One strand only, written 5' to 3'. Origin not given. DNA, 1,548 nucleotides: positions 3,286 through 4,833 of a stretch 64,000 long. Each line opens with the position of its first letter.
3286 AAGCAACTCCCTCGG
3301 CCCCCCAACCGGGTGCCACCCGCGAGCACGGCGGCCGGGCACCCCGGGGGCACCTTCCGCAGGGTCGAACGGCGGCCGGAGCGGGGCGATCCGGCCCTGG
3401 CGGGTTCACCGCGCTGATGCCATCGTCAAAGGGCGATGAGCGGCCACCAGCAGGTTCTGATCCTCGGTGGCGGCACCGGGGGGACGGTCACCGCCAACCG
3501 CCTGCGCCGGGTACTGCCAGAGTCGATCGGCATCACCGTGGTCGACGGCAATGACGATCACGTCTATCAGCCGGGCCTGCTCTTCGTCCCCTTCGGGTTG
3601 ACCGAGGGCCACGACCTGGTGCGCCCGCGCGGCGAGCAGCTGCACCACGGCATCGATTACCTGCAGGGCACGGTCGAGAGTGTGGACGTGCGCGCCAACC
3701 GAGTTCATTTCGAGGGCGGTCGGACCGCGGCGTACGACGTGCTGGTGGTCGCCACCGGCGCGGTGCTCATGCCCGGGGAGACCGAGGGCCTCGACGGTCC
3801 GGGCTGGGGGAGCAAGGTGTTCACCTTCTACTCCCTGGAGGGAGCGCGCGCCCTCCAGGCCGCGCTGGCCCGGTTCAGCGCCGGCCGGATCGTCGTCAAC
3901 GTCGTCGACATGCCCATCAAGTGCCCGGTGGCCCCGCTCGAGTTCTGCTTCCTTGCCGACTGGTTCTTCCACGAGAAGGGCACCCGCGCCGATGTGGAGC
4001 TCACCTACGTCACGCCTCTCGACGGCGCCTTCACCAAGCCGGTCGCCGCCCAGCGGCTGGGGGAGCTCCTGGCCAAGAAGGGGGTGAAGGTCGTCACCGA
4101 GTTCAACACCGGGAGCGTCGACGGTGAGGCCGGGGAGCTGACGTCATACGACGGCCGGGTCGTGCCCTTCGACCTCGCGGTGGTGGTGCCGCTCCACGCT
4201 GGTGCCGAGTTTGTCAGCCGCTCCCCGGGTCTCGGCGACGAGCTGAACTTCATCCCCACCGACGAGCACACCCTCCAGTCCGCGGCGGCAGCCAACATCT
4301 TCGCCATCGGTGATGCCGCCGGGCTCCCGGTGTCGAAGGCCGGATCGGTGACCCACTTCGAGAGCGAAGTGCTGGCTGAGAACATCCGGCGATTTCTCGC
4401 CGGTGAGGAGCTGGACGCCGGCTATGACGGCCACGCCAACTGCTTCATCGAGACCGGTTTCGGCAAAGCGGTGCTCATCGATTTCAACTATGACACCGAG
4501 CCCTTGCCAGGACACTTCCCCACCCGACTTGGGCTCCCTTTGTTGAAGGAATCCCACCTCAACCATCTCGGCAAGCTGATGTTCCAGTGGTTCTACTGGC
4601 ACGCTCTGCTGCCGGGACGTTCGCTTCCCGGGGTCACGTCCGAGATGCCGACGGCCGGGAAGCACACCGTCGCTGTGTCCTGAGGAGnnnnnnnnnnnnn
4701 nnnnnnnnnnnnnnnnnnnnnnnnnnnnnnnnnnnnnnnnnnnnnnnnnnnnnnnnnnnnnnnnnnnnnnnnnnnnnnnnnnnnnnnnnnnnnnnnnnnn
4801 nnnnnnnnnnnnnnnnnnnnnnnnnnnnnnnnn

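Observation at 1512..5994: Compact sulfide/sulfur-oxidation module: membrane-anchored sulfite-oxidase-family Mo-enzyme, SQR, TusE-like, DsrE-like and OsmC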

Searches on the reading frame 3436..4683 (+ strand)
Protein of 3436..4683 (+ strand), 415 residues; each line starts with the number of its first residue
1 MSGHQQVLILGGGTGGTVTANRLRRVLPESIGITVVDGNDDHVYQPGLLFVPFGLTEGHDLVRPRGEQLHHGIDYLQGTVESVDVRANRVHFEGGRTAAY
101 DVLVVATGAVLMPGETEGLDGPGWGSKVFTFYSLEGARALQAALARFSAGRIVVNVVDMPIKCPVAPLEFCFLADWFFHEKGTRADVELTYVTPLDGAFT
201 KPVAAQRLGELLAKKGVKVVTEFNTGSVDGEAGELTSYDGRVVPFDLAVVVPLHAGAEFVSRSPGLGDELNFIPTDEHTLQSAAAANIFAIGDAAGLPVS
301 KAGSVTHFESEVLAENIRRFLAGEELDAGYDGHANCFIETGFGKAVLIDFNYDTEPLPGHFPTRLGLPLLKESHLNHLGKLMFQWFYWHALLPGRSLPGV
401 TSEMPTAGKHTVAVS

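Call 3: search_protein_families(library=pfam, proteins=[window:3436-4683:+], max_evalue=0.01)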
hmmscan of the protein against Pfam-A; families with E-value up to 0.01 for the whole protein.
window:3436-4683:+ (415 aa): 1 family
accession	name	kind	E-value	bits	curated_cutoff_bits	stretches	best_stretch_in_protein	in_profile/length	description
PF07992.20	Pyr_redox_2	-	3.8e-17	63.1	26.1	2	6-146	2-142/291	Pyridine nucleotide-disulphide oxidoreductase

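Call 4: search_protein_families(library=ncbifam, proteins=[window:3436-4683:+], max_evalue=0.01)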
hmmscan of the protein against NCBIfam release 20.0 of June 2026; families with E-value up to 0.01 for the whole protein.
window:3436-4683:+ (415 aa): 11 families
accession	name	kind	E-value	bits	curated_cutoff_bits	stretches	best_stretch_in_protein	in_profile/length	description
NF049943.1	SQR_III_seleno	exception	8.3e-167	555.2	525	1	6-410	2-406/406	type III sulfide quinone reductase, selenoprotein subtype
TIGR03169.1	Nterm_to_SelD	hypoth_equivalog_domain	3.7e-15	56.2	310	1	72-327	68-317/365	pyridine nucleotide-disulfide oxidoreductase family protein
TIGR03385.1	CoA_CoA_reduc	equivalog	3.3e-07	29.5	578.8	1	7-154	2-154/439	CoA-disulfide reductase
NF042949.2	3PPDioc_HcaD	equivalog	9.9e-06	24.5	450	1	5-146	2-141/386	3-phenylpropionate/cinnamic acid dioxygenase ferredoxin--NAD(+) reductase subunit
NF003437.0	PRK04965.1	equivalog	5.3e-05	22.4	392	1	5-145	3-139/378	NADH:flavorubredoxin reductase NorW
TIGR02374.1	nitri_red_nirB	equivalog_domain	0.00042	18.8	578.35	1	71-152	67-145/794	nitrite reductase large subunit NirB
NF007123.0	PRK09564.1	equivalog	0.002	16.9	458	1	6-154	2-154/444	CoA-disulfide reductase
NF005313.0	PRK06847.1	subfamily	0.0037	16.3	372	0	2-38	2-35/375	hypothetical protein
NF010037.0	PRK13512.1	equivalog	0.0037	16.2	394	0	215-295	202-279/438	CoA-disulfide reductase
NF041682.1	ant_diox_AndAa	equivalog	0.0039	15.9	650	1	62-146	63-144/406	anthranilate 1,2-dioxygenase system ferredoxin--NAD(+) reductase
NF045765.1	PhenlGlyoxDHPadH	equivalog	0.004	16.1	475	0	8-145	6-141/416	NADH-dependent phenylglyoxylate dehydrogenase subunit epsilon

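Call 8: find_encoding_contigs(protein=window:3436-4683:+, flank=10000, max_places=6)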
Protein window:3436-4683:+ (415 aa): 2 contigs read that carry it; 2 places shown.
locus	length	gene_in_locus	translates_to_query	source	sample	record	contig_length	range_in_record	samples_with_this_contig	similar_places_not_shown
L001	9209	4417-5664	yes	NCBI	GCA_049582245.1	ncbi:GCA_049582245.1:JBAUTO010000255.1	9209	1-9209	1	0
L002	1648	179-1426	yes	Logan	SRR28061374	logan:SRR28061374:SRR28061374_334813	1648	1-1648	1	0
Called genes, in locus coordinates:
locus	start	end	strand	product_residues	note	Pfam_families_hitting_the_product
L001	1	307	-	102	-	?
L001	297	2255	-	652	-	PF00004:AAA, PF17862:AAA_lid_3 (weak), PF01434:Peptidase_M41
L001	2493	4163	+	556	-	PF00174:Oxidored_molyb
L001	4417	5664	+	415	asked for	PF07992:Pyr_redox_2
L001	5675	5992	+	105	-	PF04358:DsrC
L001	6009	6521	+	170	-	PF13686:DrsE_2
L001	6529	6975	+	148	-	PF02566:OsmC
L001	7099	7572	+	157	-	PF12802:MarR_2, PF01047:MarR, PF09339:HTH_IclR (weak)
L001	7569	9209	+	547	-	PF03176:MMPL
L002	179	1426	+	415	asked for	PF07992:Pyr_redox_2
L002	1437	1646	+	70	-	?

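Call 10: find_homologous_proteins(query=window:3436-4683:+, max_evalue=1e-10)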
Query window:3436-4683:+ (415 aa): 8000 proteins with E <= 1e-10 among 8000 candidates; the best 120 are listed.
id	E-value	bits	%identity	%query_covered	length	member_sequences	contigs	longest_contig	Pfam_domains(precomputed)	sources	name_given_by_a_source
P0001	9.4e-280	946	100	100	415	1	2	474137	PF07992.21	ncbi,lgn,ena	ncbi:MAG: FAD/NAD(P)-binding oxidoreductase [Candidatus Dormiibacterota bacterium]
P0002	8.3e-242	821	87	100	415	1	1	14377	PF07992.21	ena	-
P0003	2.1e-230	783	82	99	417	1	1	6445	PF07992.21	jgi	jgi:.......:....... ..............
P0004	1.5e-229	780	82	95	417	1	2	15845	PF07992.21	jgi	jgi:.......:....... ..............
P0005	1.7e-229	780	81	99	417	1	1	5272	PF07992.21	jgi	jgi:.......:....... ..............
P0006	2.5e-229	780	82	95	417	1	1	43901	PF07992.21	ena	-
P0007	9.1e-229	778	82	95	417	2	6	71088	PF07992.21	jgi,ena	jgi:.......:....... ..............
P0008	1.1e-228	778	82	99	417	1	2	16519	PF07992.21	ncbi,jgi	jgi:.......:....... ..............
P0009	1.4e-228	777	81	99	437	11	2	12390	PF07992.21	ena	-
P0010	5.6e-228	775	81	95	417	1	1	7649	PF07992.21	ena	-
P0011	1.2e-227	774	81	95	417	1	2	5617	PF07992.21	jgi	jgi:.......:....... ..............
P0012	1.2e-227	774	81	99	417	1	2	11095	PF07992.21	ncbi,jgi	jgi:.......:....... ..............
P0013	1.5e-227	774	81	99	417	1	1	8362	PF07992.21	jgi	jgi:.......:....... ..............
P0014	1.6e-227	774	81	99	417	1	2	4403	PF07992.21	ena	-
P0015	2.5e-227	773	82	95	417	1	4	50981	PF07992.21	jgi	jgi:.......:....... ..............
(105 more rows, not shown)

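Call 14: find_related_loci(query=A1, collection=genome_contigs, flank=10000)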
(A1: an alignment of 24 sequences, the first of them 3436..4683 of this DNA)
Query A1 (415 aa) in genome_contigs; peptide patterns used: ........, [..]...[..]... (x = any residue, [..] = any of these).
600 stretches matched a pattern (row limit reached: there are more); 596 encode a relative of the query (tblastn E <= 1e-3); the best 80 are kept; 80 distinct loci.
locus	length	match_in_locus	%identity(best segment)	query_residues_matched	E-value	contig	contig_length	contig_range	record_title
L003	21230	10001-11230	78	1-410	0e+0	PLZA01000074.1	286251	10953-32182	MAG: Candidatus Dormiibacterota bacterium isolate palsa_871 73.20120700_P3D.21_contig_2099, whole genome shotgun sequenc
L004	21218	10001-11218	78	5-410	0e+0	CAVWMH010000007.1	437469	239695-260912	MAG: Candidatus Dormibacteraeota bacterium isolate MFD09286.bin.3.221 genome assembly, contig: contig_44318, whole genom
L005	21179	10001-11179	78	20-412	0e+0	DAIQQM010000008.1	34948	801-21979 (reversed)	MAG TPA_asm: Candidatus Dormiibacterota bacterium isolate CTOTU28682 NODE_515_length_34948_cov_5.433439, whole genome sh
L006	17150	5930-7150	69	4-409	0e+0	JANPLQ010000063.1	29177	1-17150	MAG: Ilumatobacteraceae bacterium isolate VAR_48_metabat_91 VAR_48_k141_206827, whole genome shotgun sequence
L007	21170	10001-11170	71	20-409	0e+0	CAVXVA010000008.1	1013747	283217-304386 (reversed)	MAG: uncultured Acidimicrobiia bacterium isolate MFD04651.bin.1.142 genome assembly, contig: contig_9371, whole genome s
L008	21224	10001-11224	69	6-410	0e+0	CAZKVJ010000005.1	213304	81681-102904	MAG TPA_asm: uncultured Ilumatobacteraceae bacterium isolate binchicken_co274_275 genome assembly, contig: NODE_84_lengt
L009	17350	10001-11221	69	5-410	0e+0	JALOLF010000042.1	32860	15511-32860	MAG: Acidimicrobiales bacterium isolate Prado018 scaffold_902, whole genome shotgun sequence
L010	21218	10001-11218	68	5-409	0e+0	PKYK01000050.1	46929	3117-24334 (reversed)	MAG: Acidimicrobiaceae bacterium isolate palsa_646 73.20120500_P19.24_contig_2373, whole genome shotgun sequence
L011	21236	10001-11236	68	5-415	0e+0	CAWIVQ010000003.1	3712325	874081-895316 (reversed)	MAG: uncultured Actinomycetes bacterium isolate MFD01872.bin.2.197 genome assembly, contig: contig_54823, whole genome s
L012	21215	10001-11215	75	5-409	0e+0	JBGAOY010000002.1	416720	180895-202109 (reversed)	MAG: Acidimicrobiales bacterium isolate MAG_AAO_AS.63 AAOAS-63_NODE_2_length_416720_cov_21.438352, whole genome shotgun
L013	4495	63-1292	69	5-412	0e+0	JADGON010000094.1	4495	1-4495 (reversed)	MAG: Acidimicrobiia bacterium isolate Chersky_806 k127_1564686, whole genome shotgun sequence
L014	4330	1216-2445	67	5-409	0e+0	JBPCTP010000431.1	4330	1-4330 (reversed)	MAG: Microthrixaceae bacterium isolate MAG_seacave_100 S1Ck127_11935291, whole genome shotgun sequence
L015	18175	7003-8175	69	20-410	0e+0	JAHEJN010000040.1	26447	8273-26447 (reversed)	MAG: Acidimicrobiales bacterium isolate Ww551 NODE_3574_length_26447_cov_19.297007, whole genome shotgun sequence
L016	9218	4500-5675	72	19-409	0e+0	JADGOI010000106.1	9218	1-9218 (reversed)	MAG: Acidimicrobiales bacterium isolate Chersky.4_46 contig-100_3710, whole genome shotgun sequence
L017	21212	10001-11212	67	5-410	0e+0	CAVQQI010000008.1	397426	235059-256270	MAG: uncultured Microthrixaceae bacterium isolate MFD09964.bin.2.9 genome assembly, contig: contig_5365, whole genome sh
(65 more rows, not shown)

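Call 31: find_encoding_contigs(protein=P0002, flank=10000, max_places=3)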
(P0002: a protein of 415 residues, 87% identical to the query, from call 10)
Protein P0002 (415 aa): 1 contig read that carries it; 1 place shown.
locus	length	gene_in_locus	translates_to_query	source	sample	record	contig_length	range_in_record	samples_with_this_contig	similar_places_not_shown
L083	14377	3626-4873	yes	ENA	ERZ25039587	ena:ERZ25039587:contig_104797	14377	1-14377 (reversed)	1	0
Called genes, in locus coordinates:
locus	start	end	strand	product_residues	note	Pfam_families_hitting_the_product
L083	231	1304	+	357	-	PF00174:Oxidored_molyb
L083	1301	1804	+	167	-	PF00174:Oxidored_molyb, PF17957:Big_7 (weak)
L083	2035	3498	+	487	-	-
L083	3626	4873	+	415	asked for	PF07992:Pyr_redox_2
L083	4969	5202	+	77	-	PF04358:DsrC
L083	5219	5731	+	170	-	PF13686:DrsE_2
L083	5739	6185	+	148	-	PF02566:OsmC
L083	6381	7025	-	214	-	PF00583:Acetyltransf_1, PF13673:Acetyltransf_10, PF13508:Acetyltransf_7, PF08445:FR47 (weak)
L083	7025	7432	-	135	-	PF01641:SelR, PF24046:At4g08330 (faint)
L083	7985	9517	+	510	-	PF00990:GGDEF (weak), PF00563:EAL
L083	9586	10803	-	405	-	-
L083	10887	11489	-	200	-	-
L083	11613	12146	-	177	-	PF08534:Redoxin, PF00578:AhpC-TSA, PF00085:Thioredoxin, PF13905:Thioredoxin_8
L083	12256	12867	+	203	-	PF00293:NUDIX, PF19368:WHD_AraR (weak), PF21906:WHD_NrtR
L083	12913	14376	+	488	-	?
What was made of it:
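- The same adjacency occurs in a second genome, L083 (call 31). In L083 the Mo gene is split into two ORFs (call 31).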

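Call 37: search_solved_structures(query=window:3436-4683:+, max_evalue=0.001, show_alignments=3)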
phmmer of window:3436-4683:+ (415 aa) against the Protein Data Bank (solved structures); distinct sequences matched with E-value up to 0.001: 34.
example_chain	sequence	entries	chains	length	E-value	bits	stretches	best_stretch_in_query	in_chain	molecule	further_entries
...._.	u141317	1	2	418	7.3e-41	143.9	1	3-394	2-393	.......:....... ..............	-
6mp5_A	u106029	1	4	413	2.5e-40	142.1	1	3-394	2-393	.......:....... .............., mitochondrial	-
6mo6_A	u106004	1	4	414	2.5e-40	142.1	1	3-394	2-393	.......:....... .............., mitochondrial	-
6oi5_A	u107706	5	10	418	2.6e-40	142.1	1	3-394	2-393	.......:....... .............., mitochondrial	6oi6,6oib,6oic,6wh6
5n1t_A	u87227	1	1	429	4.1e-23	85.4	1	5-323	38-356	flavin-binding subunit of sulfide dehydrogenase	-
3h8i_A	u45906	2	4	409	1.9e-20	76.6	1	6-321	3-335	NADH oxidase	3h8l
3szf_A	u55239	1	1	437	5.2e-17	65.3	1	1-301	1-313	Sulfide-quinone reductase, putative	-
3hyv_A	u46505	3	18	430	2e-16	63.4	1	6-299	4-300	Sulfide-quinone reductase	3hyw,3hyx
3sz0_A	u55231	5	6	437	2e-16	63.4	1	1-301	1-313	Sulfide-quinone reductase, putative | Sulfide-quinone reductase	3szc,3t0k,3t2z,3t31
3szw_A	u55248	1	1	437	2.1e-16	63.3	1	1-301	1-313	Sulfide-quinone reductase, putative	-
3sxi_A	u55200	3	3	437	2.3e-16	63.2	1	1-301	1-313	Sulfide-quinone reductase, putative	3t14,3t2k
3sx6_A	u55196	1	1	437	2.4e-16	63.1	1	1-300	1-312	Sulfide-quinone reductase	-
3sy4_A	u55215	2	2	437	2.7e-16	63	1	1-301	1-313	Sulfide-quinone reductase, putative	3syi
3t2y_A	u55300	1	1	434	5.1e-16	62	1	6-301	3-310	Sulfide-quinone reductase, putative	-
3kpk_A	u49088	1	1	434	4e-15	59.1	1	6-301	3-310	Sulfide-quinone reductase, putative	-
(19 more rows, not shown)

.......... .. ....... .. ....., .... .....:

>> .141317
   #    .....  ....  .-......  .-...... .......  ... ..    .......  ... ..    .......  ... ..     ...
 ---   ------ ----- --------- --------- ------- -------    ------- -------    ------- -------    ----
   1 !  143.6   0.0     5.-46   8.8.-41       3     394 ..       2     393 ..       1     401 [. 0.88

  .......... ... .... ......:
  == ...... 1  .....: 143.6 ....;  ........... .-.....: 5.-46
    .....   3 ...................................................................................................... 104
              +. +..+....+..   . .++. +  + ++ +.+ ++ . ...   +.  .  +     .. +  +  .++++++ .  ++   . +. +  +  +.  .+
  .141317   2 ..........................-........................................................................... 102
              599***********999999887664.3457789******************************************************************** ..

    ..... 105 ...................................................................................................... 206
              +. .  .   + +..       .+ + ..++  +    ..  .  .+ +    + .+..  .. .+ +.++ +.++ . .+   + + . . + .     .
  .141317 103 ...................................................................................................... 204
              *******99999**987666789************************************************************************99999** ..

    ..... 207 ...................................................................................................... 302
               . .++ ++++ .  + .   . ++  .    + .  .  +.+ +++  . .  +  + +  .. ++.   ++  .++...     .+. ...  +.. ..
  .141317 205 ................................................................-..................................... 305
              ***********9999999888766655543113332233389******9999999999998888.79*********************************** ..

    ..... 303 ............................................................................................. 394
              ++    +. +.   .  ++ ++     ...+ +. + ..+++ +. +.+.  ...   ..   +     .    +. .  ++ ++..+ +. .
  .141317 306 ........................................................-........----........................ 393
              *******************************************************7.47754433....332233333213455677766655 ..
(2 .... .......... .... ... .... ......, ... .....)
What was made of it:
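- On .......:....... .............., type III: Cys163 and Cys336 align to the two catalytic Cys motifs (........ and DGYTSCP) of human SQOR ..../6oi5 (call 37).
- The full-length alignment to human SQOR has both SQR-specific Cys in place (calls 4, 37).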

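Call 43: search_protein_families(library=pfam, proteins=[L083:2035-3498:+], max_evalue=0.001)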
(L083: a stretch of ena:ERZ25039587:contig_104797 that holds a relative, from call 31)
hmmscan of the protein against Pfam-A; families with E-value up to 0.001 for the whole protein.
L083:2035-3498:+ (487 aa): 0 families

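Call 44: search_protein_families(library=ncbifam, proteins=[L083:2035-3498:+], max_evalue=0.001)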
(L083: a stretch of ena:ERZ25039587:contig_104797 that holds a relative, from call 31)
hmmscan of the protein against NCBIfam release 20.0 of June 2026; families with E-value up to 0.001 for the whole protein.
L083:2035-3498:+ (487 aa): 0 families

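Call 54: search_dna_similar(query=window:3436-4683:+, collection=plasmids, mode=protein, max_evalue=1e-30, max_rows=25)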
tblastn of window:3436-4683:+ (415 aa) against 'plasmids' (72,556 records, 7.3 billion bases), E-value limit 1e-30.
Records with a match: 62; places in all: 70; records where one place covers at least 80% of the query: 61.
Best place of each record, by identity: <60% 62.
By first word of the organism name: Rhodococcus 12; Haloarcula 9; Bacillus 9; Paraburkholderia 5; Natrinema 4; Halomicrobium 4; Natribaculum 3; Halobaculum 2; Proteus 2; Natronosalvus 1; and 11 more.
By predicted mobility (MOB-suite, as given by PLSDB): non-mobilizable 51; mobilizable 11.
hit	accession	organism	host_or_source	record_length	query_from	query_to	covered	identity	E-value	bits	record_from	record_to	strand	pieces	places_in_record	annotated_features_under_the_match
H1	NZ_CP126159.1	Halobaculum halobium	cell culture,sediment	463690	5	388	93%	37.7%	6e-58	212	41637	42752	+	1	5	FAD/NAD(P)-binding oxidoreductase | sulfurtransferase TusA family protein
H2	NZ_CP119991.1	Halobaculum marinum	cell culture,sediment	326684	5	388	93%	36.7%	4e-57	209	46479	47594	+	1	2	FAD/NAD(P)-binding oxidoreductase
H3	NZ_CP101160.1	Natronosalvus amylolyticus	cell culture,sediment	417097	6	413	98%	33.4%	1e-43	170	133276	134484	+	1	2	FAD/NAD(P)-binding oxidoreductase | DUF1641 domain-containing protein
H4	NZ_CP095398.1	Natribaculum luteum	cell culture,brine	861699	20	388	89%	36.8%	3e-59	215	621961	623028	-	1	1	FAD/NAD(P)-binding oxidoreductase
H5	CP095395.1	Natribaculum longum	cell culture,saline soil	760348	20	388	89%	36.8%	9e-59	214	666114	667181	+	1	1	none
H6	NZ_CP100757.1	Natrinema gelatinilyticum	marine sediment,sediment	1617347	20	411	94%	34.5%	2e-54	202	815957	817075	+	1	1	record has no annotation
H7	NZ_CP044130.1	Halomicrobium sp. LC1Hm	-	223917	25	388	88%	37.1%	9e-58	211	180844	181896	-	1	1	FAD/NAD(P)-binding oxidoreductase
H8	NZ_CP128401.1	Candidatus Chlorohelix allophototropha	Single colony of Candidatus Chlorohelix ...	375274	24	395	90%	36.0%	1e-55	205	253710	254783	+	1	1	FAD-dependent oxidoreductase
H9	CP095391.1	Natribaculum breve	cell culture,saline soil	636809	20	388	89%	36.3%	7e-57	209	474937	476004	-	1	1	none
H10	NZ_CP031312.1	Halobellus limi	Cell culture,Taibei marine solar ...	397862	31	388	86%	37.3%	7e-58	211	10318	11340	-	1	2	FAD/NAD(P)-binding oxidoreductase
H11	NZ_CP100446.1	Natrinema caseinilyticum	marine sediment,sediment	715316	20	388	89%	36.1%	2e-54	201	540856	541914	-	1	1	FAD/NAD(P)-binding oxidoreductase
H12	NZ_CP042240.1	Salarchaeum sp. JOR-1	Brine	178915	5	394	94%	33.8%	7e-43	168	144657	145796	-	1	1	FAD/NAD(P)-binding oxidoreductase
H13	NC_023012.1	Haloarcula hispanica N601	-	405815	20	388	89%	35.6%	5e-56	206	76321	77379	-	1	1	FAD/NAD(P)-binding oxidoreductase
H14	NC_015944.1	Haloarcula hispanica ATCC 33960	-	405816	20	388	89%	35.6%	5e-56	206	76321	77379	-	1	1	FAD/NAD(P)-binding oxidoreductase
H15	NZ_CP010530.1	Haloarcula sp. CBA1115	monoisolate,Solar salt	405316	20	388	89%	35.6%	5e-56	206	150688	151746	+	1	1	FAD/NAD(P)-binding oxidoreductase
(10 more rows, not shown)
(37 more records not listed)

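Call 55: get_annotated_region(hit=H1, flank=4000)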
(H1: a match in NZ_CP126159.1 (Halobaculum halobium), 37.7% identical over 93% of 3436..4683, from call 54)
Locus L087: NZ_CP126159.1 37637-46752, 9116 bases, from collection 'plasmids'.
description: Halobaculum sp. SYNS20 plasmid unnamed1, complete sequence
organism: Halobaculum halobium (NCBI taxid 3032281)
taxonomy: Archaea; Euryarchaeota; Halobacteria; Halobacteriales; Haloferacaceae; Halobaculum; Halobaculum halobium
host: -; source: cell culture,sediment; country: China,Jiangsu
typing (MOB-suite, as given by PLSDB): non-mobilizable
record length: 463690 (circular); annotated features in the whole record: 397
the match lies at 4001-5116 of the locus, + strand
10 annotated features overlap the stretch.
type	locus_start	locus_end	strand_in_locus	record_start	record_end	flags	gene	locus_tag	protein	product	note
CDS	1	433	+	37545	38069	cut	-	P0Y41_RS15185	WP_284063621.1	hypothetical protein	-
CDS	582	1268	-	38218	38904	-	-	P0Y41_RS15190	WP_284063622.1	thioredoxin domain-containing protein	-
CDS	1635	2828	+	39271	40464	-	-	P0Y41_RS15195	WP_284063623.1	MBL fold metallo-hydrolase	-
CDS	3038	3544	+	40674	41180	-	-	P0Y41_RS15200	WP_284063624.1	universal stress protein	-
CDS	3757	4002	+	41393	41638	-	-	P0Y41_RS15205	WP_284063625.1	sulfurtransferase TusA family protein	-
CDS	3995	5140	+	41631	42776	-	-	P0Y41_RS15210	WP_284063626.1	FAD/NAD(P)-binding oxidoreductase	-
CDS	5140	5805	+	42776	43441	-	-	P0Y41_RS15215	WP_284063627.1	DUF1641 domain-containing protein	-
CDS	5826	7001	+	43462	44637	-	-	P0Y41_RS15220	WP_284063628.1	FAD-dependent oxidoreductase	-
CDS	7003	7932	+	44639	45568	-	-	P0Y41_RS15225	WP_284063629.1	DUF1641 domain-containing protein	-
CDS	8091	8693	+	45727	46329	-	-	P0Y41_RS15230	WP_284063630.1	hypothetical protein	-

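Call 56: get_annotated_region(hit=H8, flank=4000)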
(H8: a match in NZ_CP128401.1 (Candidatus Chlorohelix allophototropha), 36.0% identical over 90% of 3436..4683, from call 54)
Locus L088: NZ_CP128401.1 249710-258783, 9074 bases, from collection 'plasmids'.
description: Candidatus Chlorohelix allophototropha isolate L227-S17 plasmid unnamed1, complete sequence
organism: Candidatus Chlorohelix allophototropha (NCBI taxid 3003348)
taxonomy: Bacteria; Chloroflexota; Chloroflexia; Candidatus Chloroheliales; Candidatus Chloroheliaceae; Candidatus Chlorohelix; Candidatus Chlorohelix allophototropha
host: -; source: Single colony of Candidatus Chlorohelix allophototropha from a non-axenic enrichment (subculture 19.9); ...; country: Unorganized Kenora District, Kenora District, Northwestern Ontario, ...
typing (MOB-suite, as given by PLSDB): non-mobilizable
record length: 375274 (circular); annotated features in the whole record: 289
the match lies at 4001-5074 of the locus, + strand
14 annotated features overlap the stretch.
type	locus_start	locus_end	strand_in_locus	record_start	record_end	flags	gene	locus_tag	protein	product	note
CDS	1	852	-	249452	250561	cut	-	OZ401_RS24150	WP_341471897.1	hypothetical protein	-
CDS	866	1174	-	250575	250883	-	-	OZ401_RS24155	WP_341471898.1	hypothetical protein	-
CDS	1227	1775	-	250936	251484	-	-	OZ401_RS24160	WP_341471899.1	ubiquinol-cytochrome c reductase iron-sulfur subunit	-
CDS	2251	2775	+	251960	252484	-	-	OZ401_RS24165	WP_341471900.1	DUF6788 family protein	-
CDS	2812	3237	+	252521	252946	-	-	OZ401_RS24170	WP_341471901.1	NifB/NifX family molybdenum-iron cluster-binding protein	-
CDS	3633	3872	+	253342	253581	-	-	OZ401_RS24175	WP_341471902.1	sulfurtransferase TusA family protein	-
CDS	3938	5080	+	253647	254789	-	-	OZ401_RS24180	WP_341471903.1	FAD-dependent oxidoreductase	-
CDS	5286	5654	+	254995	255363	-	-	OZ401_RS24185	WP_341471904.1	rhodanese-like domain-containing protein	-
CDS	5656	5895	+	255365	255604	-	-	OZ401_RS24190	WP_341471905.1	glutaredoxin domain-containing protein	-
CDS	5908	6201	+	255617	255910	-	-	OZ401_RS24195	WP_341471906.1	PDZ domain-containing protein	-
CDS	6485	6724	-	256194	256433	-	-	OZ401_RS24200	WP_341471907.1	sulfurtransferase TusA family protein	-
CDS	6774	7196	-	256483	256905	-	-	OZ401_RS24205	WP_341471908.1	DsrE/DsrF/DrsH-like family protein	-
CDS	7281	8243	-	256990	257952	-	trxB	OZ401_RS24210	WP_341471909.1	thioredoxin-disulfide reductase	-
CDS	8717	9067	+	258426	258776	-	-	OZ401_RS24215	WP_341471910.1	rhodanese-like domain-containing protein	-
